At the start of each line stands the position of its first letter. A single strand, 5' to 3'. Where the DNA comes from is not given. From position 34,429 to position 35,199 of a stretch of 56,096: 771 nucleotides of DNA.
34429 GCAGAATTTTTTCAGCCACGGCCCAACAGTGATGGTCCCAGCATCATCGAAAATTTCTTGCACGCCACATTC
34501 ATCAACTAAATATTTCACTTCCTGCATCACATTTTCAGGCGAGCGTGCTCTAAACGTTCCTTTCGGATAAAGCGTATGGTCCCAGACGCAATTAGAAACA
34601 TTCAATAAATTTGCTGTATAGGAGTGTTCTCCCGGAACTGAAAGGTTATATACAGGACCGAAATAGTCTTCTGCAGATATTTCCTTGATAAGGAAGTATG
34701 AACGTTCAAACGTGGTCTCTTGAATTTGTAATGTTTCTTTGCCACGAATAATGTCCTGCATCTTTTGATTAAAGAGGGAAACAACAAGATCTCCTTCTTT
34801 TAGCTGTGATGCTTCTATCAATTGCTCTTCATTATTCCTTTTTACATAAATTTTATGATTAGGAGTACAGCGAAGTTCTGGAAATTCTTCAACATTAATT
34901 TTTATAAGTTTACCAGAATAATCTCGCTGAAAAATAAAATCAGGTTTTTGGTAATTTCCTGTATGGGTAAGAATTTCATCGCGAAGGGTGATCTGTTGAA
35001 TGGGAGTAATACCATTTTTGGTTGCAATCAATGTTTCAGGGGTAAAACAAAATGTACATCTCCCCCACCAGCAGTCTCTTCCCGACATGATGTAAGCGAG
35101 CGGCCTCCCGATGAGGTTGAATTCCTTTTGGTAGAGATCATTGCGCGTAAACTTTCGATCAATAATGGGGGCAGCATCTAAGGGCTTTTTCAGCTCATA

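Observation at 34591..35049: Mini-intein inserted in the Fe-S cysteine motif of a B12/radical-SAM enzyme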

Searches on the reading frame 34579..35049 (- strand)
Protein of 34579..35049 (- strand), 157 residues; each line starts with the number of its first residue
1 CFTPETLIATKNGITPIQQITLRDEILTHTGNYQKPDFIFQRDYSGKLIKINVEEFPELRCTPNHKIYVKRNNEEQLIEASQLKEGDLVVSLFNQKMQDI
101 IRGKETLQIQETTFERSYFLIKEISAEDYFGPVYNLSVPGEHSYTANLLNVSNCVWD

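Call 4: search_protein_families(library=pfam, proteins=[window:34579-35049:-], max_evalue=1)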
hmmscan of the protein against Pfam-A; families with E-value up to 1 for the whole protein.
seq(157 aa): 5 families
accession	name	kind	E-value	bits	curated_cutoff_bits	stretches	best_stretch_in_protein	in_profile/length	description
PF14890.11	Intein_splicing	-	6.2e-14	52.5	35.8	1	39-149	41-151/155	Intein splicing domain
PF13403.11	Hint_2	-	1.7e-07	32.1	28.4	1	1-80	2-103/147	Hint domain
PF01079.26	Hint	-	0.0032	17.5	29.7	1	1-112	13-135/213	Hint module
PF03989.18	DNA_gyraseA_C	-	0.029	14.3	27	0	46-60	10-24/48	DNA gyrase C-terminal domain, beta-propeller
PF17008.10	DUF5088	-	0.079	13.1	29.4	1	75-129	38-90/184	Domain of unknown function (DUF5088)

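Call 5: search_protein_families(library=ncbifam, proteins=[window:34579-35049:-], max_evalue=1)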
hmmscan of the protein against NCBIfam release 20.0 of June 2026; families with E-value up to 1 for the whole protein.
seq(157 aa): 11 families
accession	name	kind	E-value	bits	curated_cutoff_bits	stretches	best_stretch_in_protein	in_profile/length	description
NF045703.1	rSAM_Tes_intein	exception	6.2e-10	37.5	1700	2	33-107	216-290/1040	tetraether lipid synthase Tes, intein-containing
TIGR01445.1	intein_Nterm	domain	1.7e-08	35.3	24.5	1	1-69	1-83/83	intein N-terminal splicing region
NF011302.0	PRK14714.1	equivalog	6e-05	20.8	1791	1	44-154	1005-1101/1350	DNA-directed DNA polymerase II large subunit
TIGR01443.1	intein_Cterm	domain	7e-05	22.9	15.6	1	132-154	1-24/24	intein C-terminal splicing region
NF011491.0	PRK14898.1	equivalog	0.00066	17.8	783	1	41-105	145-211/860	DNA-directed RNA polymerase subunit A''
NF003159.0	PRK04132.1-4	equivalog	0.001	17.2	999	1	41-89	116-165/852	replication factor C small subunit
NF011418.0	PRK14845.1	equivalog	0.0018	16.1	756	1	17-89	60-130/1049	translation initiation factor IF-2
TIGR01896.1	cas_AF1879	equivalog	0.0058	16.3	103.35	1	49-135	33-123/273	type I-A CRISPR-associated protein Cas4/Csa1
NF003158.0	PRK04132.1-3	equivalog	0.019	12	1750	1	10-89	88-167/1437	replication factor C small subunit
NF052663.1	RtcB_rel_intein2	exception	0.02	13.8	1050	1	45-99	129-180/626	intein-containing RctB family protein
NF009118.0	PRK12469.1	subfamily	0.11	11.3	396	1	30-106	274-351/483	RNA polymerase factor sigma-54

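Call 7: search_solved_structures(query=window:34579-35049:-, max_evalue=1, show_alignments=3)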
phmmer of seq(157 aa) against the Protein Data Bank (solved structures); distinct sequences matched with E-value up to 1: 15.
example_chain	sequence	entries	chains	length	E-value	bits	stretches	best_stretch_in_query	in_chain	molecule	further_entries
2jmz_A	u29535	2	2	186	4.4e-07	33.2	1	39-96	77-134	Hypothetical protein MJ0781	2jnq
5o9j_A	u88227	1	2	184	3.5e-05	27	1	40-147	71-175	Transcription initiation factor IIB,Transcription initiation factor IIB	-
2cw7_A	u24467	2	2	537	6e-05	26.3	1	33-90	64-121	Endonuclease PI-PkoII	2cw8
2lqm_A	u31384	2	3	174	7e-05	26.1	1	36-146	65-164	Pho radA intein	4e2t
4e2u_A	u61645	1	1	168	0.00072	22.8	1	37-97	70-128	Pho radA intein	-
5o9i_A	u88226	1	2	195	0.011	18.9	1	25-146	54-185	Transcription initiation factor IIB,Transcription initiation factor IIB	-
6rpq_A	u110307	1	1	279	0.026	17.7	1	34-118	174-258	Ubiquitin-like protein SMT3,1108aa long hypothetical cell division control protein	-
6rpp_A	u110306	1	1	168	0.064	16.5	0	38-92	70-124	Cell division control protein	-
8ubs_A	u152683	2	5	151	0.095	15.9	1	56-111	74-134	NrdJ-1 | Nrdj-1 intein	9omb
6qaz_A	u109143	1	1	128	0.11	15.7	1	5-87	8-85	cyanophage-like gp41-1 intein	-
4o1s_A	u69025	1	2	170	0.12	15.6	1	42-99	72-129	V-type ATP synthase alpha chain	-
6riz_A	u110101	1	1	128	0.18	15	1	5-87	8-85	gp41-1 intein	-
1at0_A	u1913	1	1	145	0.41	13.8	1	1-77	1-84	17-HEDGEHOG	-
6tyy_A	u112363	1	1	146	0.46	13.7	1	1-77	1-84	Protein hedgehog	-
6zgq_A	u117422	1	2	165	0.69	13.1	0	6-75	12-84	AceL NrdHF-1-1 Intein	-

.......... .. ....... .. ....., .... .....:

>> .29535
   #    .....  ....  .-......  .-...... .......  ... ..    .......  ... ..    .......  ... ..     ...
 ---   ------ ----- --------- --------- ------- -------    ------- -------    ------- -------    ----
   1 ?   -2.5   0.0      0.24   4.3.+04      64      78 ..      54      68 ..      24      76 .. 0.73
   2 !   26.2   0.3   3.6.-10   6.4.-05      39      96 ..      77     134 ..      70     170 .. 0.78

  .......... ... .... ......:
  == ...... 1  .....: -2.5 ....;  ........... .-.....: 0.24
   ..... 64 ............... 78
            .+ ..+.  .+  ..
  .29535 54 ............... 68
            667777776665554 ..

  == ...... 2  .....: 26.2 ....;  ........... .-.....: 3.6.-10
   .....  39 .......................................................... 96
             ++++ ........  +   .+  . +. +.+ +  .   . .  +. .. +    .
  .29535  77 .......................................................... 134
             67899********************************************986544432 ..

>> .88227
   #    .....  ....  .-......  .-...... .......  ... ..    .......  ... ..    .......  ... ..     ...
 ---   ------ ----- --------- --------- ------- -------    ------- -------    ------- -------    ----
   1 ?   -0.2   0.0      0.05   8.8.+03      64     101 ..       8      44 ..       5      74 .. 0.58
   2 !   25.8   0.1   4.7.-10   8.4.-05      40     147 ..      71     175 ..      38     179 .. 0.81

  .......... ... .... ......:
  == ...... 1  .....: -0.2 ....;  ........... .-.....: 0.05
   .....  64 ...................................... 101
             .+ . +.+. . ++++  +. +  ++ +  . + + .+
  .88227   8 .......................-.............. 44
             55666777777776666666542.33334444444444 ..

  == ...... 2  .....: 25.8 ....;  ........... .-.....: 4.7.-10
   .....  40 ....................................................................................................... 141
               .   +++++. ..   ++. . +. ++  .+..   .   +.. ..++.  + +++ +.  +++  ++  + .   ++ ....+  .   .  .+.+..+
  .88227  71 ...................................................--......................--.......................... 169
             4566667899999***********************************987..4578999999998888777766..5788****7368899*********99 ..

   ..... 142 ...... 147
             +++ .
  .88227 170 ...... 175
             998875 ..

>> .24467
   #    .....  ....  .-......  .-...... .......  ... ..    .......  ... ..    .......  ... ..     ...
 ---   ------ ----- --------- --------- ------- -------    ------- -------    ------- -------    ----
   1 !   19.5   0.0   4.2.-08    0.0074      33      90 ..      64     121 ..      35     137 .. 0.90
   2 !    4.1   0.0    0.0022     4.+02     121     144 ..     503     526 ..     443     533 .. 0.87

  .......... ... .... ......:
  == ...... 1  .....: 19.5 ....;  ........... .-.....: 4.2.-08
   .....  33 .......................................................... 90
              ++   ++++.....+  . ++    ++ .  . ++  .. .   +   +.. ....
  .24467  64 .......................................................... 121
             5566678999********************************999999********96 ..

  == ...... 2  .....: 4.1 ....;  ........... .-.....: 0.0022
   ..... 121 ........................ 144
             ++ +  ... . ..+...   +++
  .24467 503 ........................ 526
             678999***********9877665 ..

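Call 19: find_homologous_proteins(query=window:34591-35049:-, max_evalue=0.001)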
Query seq(153 aa): 20 candidates shared short words with the query, none scored E <= 0.001.

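Call 31: search_protein_representatives(alignment_id=A1)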
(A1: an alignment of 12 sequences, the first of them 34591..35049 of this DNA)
Query: 12 sequences, 162 profile positions. Proteins with E-value up to 0.001 (for the whole library): 14331; up to 1e-10: 3602; up to 1e-30: 76. The best 150 are listed.
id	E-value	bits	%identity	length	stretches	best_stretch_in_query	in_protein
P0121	9.3e-77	272.4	-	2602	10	1-162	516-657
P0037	1.7e-65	235.8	-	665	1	1-162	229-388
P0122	1.1e-59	217.0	-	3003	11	1-96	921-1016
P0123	2.8e-59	215.6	-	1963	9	1-98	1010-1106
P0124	6.6e-58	211.1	-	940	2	1-139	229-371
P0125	1.1e-56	207.2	-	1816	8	1-74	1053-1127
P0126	2.0e-53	196.6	-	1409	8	1-117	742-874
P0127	1.5e-51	190.5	-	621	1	1-162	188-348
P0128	1.0e-49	184.5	-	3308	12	1-130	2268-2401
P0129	1.7e-45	170.8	-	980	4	1-162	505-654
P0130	8.6e-44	165.3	-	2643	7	1-147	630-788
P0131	2.2e-43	163.9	-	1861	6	1-81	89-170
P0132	1.7e-42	161.0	-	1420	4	1-124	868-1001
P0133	1.4e-41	158.1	-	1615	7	1-162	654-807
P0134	2.0e-41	157.6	-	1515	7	1-70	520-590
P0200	2.2e-30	121.6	-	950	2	1-98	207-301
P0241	1.2e-27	112.7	-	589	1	1-162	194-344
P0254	1.0e-26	109.8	-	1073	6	1-109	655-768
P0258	1.6e-26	109.1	-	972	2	1-132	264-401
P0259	1.6e-26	109.1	-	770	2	1-101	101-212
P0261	1.7e-26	109.0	-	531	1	1-162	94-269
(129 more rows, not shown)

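Call 43: search_protein_families(library=ncbifam, proteins=[P0127, P0200, P0241, P0254, P0259, P0261], max_evalue=0.00001)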
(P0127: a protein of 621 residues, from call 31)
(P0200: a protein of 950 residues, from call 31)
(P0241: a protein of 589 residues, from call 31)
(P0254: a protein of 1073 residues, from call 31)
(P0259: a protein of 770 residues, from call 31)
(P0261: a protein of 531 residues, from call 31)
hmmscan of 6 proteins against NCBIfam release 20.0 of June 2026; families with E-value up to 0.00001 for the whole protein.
P0127 (621 aa): 19 families
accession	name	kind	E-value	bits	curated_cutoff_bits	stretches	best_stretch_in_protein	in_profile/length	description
TIGR03471.1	HpnJ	equivalog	2.5e-31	109.1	577.6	2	362-561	220-421/472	hopanoid biosynthesis associated radical SAM protein HpnJ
TIGR02026.1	BchE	equivalog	3.1e-30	105.5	481.35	2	13-188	21-210/497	magnesium-protoporphyrin IX monomethyl ester anaerobic oxidative cyclase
TIGR04013.1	B12_SAM_MJ_1487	hypoth_equivalog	5.7e-25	88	251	2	21-193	17-172/382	TIGR04013 family B12-binding domain/radical SAM domain-containing protein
TIGR04072.2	rSAM_ladder_B12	equivalog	8.5e-25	87.3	360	2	346-569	186-408/443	lipid biosynthesis B12-binding/radical SAM protein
TIGR04479.1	bcpD_PhpK_rSAM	subfamily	3.7e-23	81.7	600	2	366-511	266-411/504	PhpK family radical SAM P-methyltransferase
NF050148.1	rSAM_ApyD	equivalog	2.7e-18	65.7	750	2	367-578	226-435/645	RiPP biosynthesis radical SAM protein ApyD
TIGR04295.1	B12_rSAM_oligo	hypoth_equivalog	2.8e-16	59.2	400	1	366-515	225-367/422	TIGR04295 family B12-binding domain-containing radical SAM protein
NF033070.1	rSAM_AprD4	equivalog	3.4e-15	55.9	500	1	350-544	207-403/456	AprD4 family radical SAM diol-dehydratase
TIGR04014.1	B12_SAM_MJ_0865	equivalog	3.2e-14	52.6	360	1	48-193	37-181/434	methyl-coenzyme M reductase glutamine C-methyltransferase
NF033712.0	B12_rSAM_KedN5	subfamily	2.7e-12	45.7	700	1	41-189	54-212/624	KedN5 family methylcobalamin-dependent radical SAM C-methyltransferase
TIGR04385.1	B12_rSAM_cofa1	equivalog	4.4e-12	46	450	1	349-501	204-356/438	B12 lower ligand biosynthesis radical SAM protein BzaD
NF038361.1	rSAM_Sden_1168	equivalog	1.9e-10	39.9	575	1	366-514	307-455/560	Sden_1168 family B12-binding radical SAM P-methyltransferase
TIGR04190.1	B12_SAM_Ta0216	equivalog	5.3e-10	38.5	500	1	67-188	98-235/554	TIGR04190 family B12-binding domain/radical SAM domain protein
TIGR04428.1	B12_rSAM_trp_MT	equivalog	6.8e-10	37.9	500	0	415-507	299-396/558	tryptophan 2-C-methyltransferase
TIGR03975.1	rSAM_ocin_1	subfamily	3.3e-09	35.8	281.85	0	43-162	122-246/606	RiPP maturation radical SAM C-methyltransferase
TIGR01445.1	intein_Nterm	domain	1.7e-06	28.9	24.5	1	188-257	1-83/83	intein N-terminal splicing region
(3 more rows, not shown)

P0200 (950 aa): 15 families
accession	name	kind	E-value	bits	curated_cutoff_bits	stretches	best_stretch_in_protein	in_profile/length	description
TIGR04072.2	rSAM_ladder_B12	equivalog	2e-20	72.9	360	1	661-844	203-383/443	lipid biosynthesis B12-binding/radical SAM protein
TIGR03471.1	HpnJ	equivalog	9e-19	67.7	577.6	1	50-242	58-246/472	hopanoid biosynthesis associated radical SAM protein HpnJ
TIGR04013.1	B12_SAM_MJ_1487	hypoth_equivalog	1.1e-17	63.9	251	1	59-209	43-169/382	TIGR04013 family B12-binding domain/radical SAM domain-containing protein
NF011303.0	PRK14715.1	equivalog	2e-17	61.7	1585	1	232-524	949-1228/1627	DNA-directed DNA polymerase II large subunit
NF050148.1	rSAM_ApyD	equivalog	1.8e-13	49.8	750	1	41-208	57-216/645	RiPP biosynthesis radical SAM protein ApyD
NF033712.0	B12_rSAM_KedN5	subfamily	1.3e-11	43.5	700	1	90-211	94-215/624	KedN5 family methylcobalamin-dependent radical SAM C-methyltransferase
TIGR03975.1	rSAM_ocin_1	subfamily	3.4e-11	42.4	281.85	1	103-208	177-282/606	RiPP maturation radical SAM C-methyltransferase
NF038361.1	rSAM_Sden_1168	equivalog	1.1e-10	40.8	575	1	60-272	140-364/560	Sden_1168 family B12-binding radical SAM P-methyltransferase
TIGR02026.1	BchE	equivalog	4e-10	39.2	481.35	1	89-207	94-210/497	magnesium-protoporphyrin IX monomethyl ester anaerobic oxidative cyclase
TIGR04385.1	B12_rSAM_cofa1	equivalog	8.1e-10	38.5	450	0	88-233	100-234/438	B12 lower ligand biosynthesis radical SAM protein BzaD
TIGR04190.1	B12_SAM_Ta0216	equivalog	2.6e-09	36.2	500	1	70-208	93-236/554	TIGR04190 family B12-binding domain/radical SAM domain protein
TIGR04479.1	bcpD_PhpK_rSAM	subfamily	6.1e-09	34.8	600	1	114-245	178-293/504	PhpK family radical SAM P-methyltransferase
NF011491.0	PRK14898.1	equivalog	1e-08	33.7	783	1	235-527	133-354/860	DNA-directed RNA polymerase subunit A''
TIGR04014.1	B12_SAM_MJ_0865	equivalog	3.6e-07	29.3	360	1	76-209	57-178/434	methyl-coenzyme M reductase glutamine C-methyltransferase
TIGR01445.1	intein_Nterm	domain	6.6e-07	30.2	24.5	0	218-276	12-83/83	intein N-terminal splicing region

P0241 (589 aa): 23 families
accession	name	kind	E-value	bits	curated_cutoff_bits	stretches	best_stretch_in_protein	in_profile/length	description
TIGR03471.1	HpnJ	equivalog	1.1e-57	196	577.6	2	345-525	213-391/472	hopanoid biosynthesis associated radical SAM protein HpnJ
NF038361.1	rSAM_Sden_1168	equivalog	1.5e-38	132.7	575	2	334-522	285-474/560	Sden_1168 family B12-binding radical SAM P-methyltransferase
NF050148.1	rSAM_ApyD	equivalog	2.3e-37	128.7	750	2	344-521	214-393/645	RiPP biosynthesis radical SAM protein ApyD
TIGR04479.1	bcpD_PhpK_rSAM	subfamily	2.5e-33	115.2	600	2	343-498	255-407/504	PhpK family radical SAM P-methyltransferase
TIGR04013.1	B12_SAM_MJ_1487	hypoth_equivalog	7.6e-26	90.8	251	2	16-194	10-167/382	TIGR04013 family B12-binding domain/radical SAM domain-containing protein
TIGR04385.1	B12_rSAM_cofa1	equivalog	2.3e-25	89.7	450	2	57-221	75-237/438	B12 lower ligand biosynthesis radical SAM protein BzaD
NF033070.1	rSAM_AprD4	equivalog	5.6e-24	84.8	500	1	345-520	213-389/456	AprD4 family radical SAM diol-dehydratase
TIGR04014.1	B12_SAM_MJ_0865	equivalog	5.9e-24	84.6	360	2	343-524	174-361/434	methyl-coenzyme M reductase glutamine C-methyltransferase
TIGR03975.1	rSAM_ocin_1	subfamily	6.2e-24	84.4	281.85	2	51-194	126-281/606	RiPP maturation radical SAM C-methyltransferase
NF033712.0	B12_rSAM_KedN5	subfamily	5.9e-23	80.9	700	1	22-197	29-214/624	KedN5 family methylcobalamin-dependent radical SAM C-methyltransferase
TIGR02026.1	BchE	equivalog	1.3e-22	80.4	481.35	2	353-525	217-391/497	magnesium-protoporphyrin IX monomethyl ester anaerobic oxidative cyclase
TIGR04072.2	rSAM_ladder_B12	equivalog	2.7e-20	72.4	360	1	343-505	194-354/443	lipid biosynthesis B12-binding/radical SAM protein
NF045585.1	rSAM_slr0320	equivalog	8.6e-15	54.2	775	1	345-473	251-380/511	photosystem II high light acclimation radical SAM protein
TIGR04367.1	HpnR_B12_rSAM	equivalog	3.2e-14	52.3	650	1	343-526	200-378/490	hopanoid C-3 methylase HpnR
TIGR04295.1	B12_rSAM_oligo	hypoth_equivalog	2.6e-10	39.6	400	0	78-197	96-219/422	TIGR04295 family B12-binding domain-containing radical SAM protein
NF045703.1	rSAM_Tes_intein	exception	2.3e-08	32.3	1700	0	312-438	576-704/1040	tetraether lipid synthase Tes, intein-containing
TIGR01443.1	intein_Cterm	domain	8.2e-07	29.1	15.6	1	323-345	1-24/24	intein C-terminal splicing region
TIGR01445.1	intein_Nterm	domain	3e-06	28.1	24.5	0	194-260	1-81/83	intein N-terminal splicing region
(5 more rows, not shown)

P0254 (1073 aa): 33 families (the best 25 are shown)
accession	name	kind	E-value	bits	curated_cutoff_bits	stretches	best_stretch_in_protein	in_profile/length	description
TIGR04115.1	rSAM_Cxxx_rpt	equivalog_domain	1.1e-128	429.7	350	3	193-441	14-256/359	radical SAM peptide maturase, CXXX-repeat target family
NF047865.1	rSAM_PapB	equivalog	9.6e-40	136.8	340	2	197-413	19-220/330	PapB family radical SAM/SPASM ranthipeptide maturase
NF005852.0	PRK07773.1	equivalog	2.2e-21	75.9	780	0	539-574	791-826/886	replicative DNA helicase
NF038136.1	rSAM_Rv_intein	exception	2.7e-21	76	700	1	43-130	68-152/574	intein-containing Rv2578c family radical SAM protein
TIGR04068.1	rSAM_ocin_clost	equivalog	7.2e-21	74.6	500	1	206-333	115-225/462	Cys-rich peptide radical SAM maturase CcpM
TIGR04064.1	rSAM_nif11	equivalog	9.1e-20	70.8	518.7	1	207-333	107-217/459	nif11-like peptide radical SAM maturase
TIGR03974.1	rSAM_six_Cys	equivalog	1e-19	70.7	425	1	206-409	126-319/451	thioether cross-link-forming SCIFF peptide maturase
NF011418.0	PRK14845.1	equivalog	4.9e-18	64.3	756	1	680-918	69-276/1049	translation initiation factor IF-2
TIGR03906.1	quino_hemo_SAM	equivalog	1.6e-17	63.3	453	1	204-334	121-235/467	quinohemoprotein amine dehydrogenase maturation protein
TIGR01445.1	intein_Nterm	domain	1.6e-16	61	24.5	0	436-502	1-82/83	intein N-terminal splicing region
NF038162.1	RtcB_rel_intein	exception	1.6e-16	59.5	1150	1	502-576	500-580/961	intein-containing RtcB family protein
NF011302.0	PRK14714.1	equivalog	2.7e-15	55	1791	1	463-577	989-1103/1350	DNA-directed DNA polymerase II large subunit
TIGR03978.1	rSAM_paired_1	equivalog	4.1e-15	55.5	370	1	217-376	112-265/466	His-Xaa-Ser system radical SAM maturase HxsB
TIGR04148.1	GG_samocin_CFB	equivalog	1.5e-14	54.1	300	1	203-335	46-165/411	radical SAM peptide maturase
TIGR01443.1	intein_Cterm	domain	2.3e-14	53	15.6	1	977-999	1-24/24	intein C-terminal splicing region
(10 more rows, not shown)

P0259 (770 aa): 7 families
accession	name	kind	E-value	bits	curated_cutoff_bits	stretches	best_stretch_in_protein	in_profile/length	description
TIGR04337.1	AmmeMemoSam_rS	hypoth_equivalog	6.5e-96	321.2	220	2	503-751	82-330/349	AmmeMemoRadiSam system radical SAM enzyme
NF045703.1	rSAM_Tes_intein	exception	3.4e-25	88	1700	2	257-566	359-672/1040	tetraether lipid synthase Tes, intein-containing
NF011491.0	PRK14898.1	equivalog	1.5e-12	46.4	783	1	144-413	136-379/860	DNA-directed RNA polymerase subunit A''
TIGR01445.1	intein_Nterm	domain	1.6e-10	41.8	24.5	1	101-180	1-82/83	intein N-terminal splicing region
NF011418.0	PRK14845.1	equivalog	6e-10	37.5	756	1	101-419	24-278/1049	translation initiation factor IF-2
NF011287.0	PRK14698.1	equivalog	8.1e-09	34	1238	1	264-413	388-528/1017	V-type ATP synthase subunit A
NF003158.0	PRK04132.1-3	equivalog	3.9e-06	24.2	1750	1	99-208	60-172/1437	replication factor C small subunit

P0261 (531 aa): 9 families
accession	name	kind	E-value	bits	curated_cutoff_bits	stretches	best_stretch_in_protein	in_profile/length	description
TIGR04337.1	AmmeMemoSam_rS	hypoth_equivalog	3.1e-84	282.8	220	2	268-527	84-329/349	AmmeMemoRadiSam system radical SAM enzyme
NF048010.1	SfplDhtActHpsHDes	equivalog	8.2e-10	38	430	1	341-440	166-263/298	(2S)-3-sulfopropanediol dehydratase activating enzyme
TIGR01445.1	intein_Nterm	domain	5.4e-09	36.9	24.5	1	94-178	1-82/83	intein N-terminal splicing region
TIGR04041.1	activase_YjjW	hypoth_equivalog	1.6e-08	34.3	250.2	0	335-449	136-250/276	YjjW family glycine radical enzyme activase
NF045703.1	rSAM_Tes_intein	exception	1.2e-07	29.9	1700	0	86-205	148-278/1040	tetraether lipid synthase Tes, intein-containing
TIGR04003.1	rSAM_BssD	equivalog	2.2e-07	30.3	496.45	1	270-432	92-250/314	[benzylsuccinate synthase]-activating enzyme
TIGR02494.1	PFLE_PFLC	subfamily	9.5e-07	28.3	174.35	0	306-429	125-242/293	glycyl-radical enzyme activating protein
TIGR02493.1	PFLA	equivalog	4.5e-06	26.2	231.75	0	307-430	68-187/235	pyruvate formate-lyase-activating protein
NF033717.2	HPDL_rSAM_activ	equivalog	7e-06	25.5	420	0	306-430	132-252/311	4-hydroxyphenylacetate decarboxylase activase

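Call 44: predict_structure(alignment_id=A1)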
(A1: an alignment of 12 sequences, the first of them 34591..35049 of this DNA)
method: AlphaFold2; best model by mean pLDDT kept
length: 153 residues; sequences in the alignment: 12
mean_pLDDT: 90.0   pTM: 0.84
mean pLDDT of the five models: 90.0, 90.0, 89.7, 89.7, 89.6
residues with pLDDT >= 90: 116; 70-90: 19; 50-70: 14; < 50: 4
segments of 3 or more residues with pLDDT < 50: 104-107
pLDDT, mean of each block of 10 residues (from residue 1): 96 93 95 94 98 91 97 94 96 74 55 82 98 95 93 91
secondary structure, 60 per line:
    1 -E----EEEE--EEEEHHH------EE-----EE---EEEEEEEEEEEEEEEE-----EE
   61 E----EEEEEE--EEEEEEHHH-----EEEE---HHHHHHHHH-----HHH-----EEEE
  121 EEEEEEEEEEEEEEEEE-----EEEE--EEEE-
elements in order: E7-10 E13-16 E38-53 E59-61 E66-71 E74-79 E88-91 H95-103 E117-137 E143-146 E149-152
